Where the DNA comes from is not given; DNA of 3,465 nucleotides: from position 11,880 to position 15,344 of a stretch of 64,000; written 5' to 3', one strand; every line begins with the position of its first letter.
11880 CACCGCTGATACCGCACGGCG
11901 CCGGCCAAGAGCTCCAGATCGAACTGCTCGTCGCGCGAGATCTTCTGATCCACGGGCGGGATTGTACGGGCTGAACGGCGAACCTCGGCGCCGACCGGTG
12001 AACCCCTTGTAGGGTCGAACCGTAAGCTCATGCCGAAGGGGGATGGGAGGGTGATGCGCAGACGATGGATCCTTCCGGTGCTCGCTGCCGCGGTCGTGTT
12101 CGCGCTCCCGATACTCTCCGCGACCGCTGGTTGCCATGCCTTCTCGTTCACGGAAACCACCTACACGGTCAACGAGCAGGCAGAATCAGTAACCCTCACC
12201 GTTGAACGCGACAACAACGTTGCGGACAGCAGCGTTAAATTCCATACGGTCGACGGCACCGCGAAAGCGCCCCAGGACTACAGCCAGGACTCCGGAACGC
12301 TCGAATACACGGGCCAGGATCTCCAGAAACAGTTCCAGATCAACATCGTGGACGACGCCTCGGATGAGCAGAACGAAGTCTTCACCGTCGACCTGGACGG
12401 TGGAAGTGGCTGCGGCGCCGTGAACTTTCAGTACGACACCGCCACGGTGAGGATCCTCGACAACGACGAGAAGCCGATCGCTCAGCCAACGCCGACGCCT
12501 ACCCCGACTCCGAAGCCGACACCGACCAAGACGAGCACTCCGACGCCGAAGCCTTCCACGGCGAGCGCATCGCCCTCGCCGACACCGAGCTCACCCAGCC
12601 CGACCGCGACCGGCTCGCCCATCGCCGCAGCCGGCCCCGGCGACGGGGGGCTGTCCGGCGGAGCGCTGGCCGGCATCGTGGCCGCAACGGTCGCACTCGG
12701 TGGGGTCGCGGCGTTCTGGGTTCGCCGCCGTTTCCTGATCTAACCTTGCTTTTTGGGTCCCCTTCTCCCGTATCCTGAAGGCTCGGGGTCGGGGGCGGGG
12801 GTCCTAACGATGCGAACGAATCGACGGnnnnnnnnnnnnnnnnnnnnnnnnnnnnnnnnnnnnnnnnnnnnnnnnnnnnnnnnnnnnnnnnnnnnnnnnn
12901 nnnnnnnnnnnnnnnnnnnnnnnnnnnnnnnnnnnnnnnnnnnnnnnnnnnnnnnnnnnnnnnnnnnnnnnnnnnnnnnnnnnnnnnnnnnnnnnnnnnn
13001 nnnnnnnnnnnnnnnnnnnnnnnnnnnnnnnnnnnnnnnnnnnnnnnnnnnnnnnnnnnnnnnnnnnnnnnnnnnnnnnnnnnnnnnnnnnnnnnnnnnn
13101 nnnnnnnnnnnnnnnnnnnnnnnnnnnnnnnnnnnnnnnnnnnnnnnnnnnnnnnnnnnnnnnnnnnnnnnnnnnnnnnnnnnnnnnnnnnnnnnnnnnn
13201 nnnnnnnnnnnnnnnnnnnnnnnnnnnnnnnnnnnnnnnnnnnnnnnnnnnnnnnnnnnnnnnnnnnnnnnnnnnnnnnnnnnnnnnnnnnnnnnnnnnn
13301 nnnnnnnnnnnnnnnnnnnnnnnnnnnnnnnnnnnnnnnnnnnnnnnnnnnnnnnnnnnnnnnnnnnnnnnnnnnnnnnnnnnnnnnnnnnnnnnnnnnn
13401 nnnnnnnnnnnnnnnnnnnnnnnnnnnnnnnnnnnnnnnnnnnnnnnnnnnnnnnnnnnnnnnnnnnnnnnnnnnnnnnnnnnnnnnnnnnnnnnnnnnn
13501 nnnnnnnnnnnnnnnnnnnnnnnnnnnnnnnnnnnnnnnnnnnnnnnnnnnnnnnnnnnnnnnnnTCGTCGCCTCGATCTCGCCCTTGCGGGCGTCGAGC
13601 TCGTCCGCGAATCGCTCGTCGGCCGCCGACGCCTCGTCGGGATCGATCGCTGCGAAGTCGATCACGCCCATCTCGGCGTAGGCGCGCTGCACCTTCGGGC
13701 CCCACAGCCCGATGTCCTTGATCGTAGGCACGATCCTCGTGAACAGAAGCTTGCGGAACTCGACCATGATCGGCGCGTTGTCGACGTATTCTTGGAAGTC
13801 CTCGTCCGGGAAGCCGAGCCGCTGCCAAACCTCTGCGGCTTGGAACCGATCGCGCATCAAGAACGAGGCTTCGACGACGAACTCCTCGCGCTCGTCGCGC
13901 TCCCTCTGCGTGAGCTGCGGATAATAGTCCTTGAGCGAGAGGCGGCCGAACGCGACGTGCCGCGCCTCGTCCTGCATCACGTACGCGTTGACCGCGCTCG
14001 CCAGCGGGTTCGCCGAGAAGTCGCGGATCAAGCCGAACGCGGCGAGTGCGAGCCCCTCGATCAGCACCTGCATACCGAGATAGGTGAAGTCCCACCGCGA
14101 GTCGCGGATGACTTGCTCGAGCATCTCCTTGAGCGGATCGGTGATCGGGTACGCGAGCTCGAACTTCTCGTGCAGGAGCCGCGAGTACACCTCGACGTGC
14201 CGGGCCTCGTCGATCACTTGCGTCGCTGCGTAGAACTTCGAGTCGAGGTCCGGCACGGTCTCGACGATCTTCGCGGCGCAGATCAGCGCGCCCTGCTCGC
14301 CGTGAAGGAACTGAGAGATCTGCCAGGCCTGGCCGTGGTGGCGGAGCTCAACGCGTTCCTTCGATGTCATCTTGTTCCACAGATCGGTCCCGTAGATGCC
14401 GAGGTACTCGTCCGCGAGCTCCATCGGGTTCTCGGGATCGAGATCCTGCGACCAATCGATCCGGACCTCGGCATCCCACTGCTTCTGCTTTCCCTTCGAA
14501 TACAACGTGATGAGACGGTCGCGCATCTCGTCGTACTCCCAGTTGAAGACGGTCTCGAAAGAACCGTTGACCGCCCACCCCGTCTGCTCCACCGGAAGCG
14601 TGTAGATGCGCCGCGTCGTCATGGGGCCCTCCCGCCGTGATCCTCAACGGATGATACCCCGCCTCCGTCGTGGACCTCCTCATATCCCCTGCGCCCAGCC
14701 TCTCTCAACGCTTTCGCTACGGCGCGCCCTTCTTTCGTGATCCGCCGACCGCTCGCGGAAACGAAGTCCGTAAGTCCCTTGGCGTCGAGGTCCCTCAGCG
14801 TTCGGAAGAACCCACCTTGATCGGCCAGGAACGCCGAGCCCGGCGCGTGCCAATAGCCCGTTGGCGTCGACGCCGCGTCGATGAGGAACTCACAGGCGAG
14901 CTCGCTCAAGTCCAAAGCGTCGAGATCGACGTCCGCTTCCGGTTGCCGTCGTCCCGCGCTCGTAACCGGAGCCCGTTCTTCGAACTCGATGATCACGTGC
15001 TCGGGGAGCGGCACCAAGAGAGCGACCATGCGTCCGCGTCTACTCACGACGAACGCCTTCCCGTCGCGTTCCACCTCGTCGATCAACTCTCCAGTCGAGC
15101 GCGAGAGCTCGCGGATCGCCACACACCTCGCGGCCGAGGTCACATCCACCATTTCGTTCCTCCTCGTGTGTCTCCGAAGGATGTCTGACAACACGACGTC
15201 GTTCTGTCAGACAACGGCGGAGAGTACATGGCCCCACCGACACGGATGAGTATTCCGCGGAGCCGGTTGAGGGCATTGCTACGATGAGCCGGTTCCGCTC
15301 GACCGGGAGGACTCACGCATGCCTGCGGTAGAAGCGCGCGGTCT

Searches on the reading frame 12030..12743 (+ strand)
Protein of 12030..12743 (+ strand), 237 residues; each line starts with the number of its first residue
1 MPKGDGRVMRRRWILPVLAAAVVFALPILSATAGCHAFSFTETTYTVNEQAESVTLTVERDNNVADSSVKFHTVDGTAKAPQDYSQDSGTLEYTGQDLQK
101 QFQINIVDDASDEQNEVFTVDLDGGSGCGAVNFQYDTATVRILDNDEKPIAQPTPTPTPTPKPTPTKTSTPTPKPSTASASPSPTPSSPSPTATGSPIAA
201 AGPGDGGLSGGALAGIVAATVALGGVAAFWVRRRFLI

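Call 11: search_protein_families(library=pfam, proteins=[window:12030-12743:+])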
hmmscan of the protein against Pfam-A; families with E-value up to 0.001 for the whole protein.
window:12030-12743:+ (237 aa): 1 family
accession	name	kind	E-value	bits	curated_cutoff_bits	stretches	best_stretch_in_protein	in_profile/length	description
PF03160.20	Calx-beta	-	2.9e-19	69.7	27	1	38-146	8-119/119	Calx-beta domain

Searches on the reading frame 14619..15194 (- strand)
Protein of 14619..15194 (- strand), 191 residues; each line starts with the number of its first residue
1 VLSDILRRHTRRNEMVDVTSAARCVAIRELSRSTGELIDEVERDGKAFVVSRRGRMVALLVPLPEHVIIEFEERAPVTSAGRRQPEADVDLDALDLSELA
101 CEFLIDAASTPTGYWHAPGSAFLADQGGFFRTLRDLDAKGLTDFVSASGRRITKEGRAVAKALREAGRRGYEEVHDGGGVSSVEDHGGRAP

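Call 13: search_protein_families(library=pfam, proteins=[window:14619-15194:-])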
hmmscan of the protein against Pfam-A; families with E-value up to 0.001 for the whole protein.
window:14619-15194:- (191 aa): 1 family
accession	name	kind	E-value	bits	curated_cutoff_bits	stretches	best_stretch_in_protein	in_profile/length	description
PF02604.26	PhdYeFM_antitox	-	2.5e-05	24.4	29.8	1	26-64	5-43/74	Antitoxin Phd_YefM, type II toxin-antitoxin system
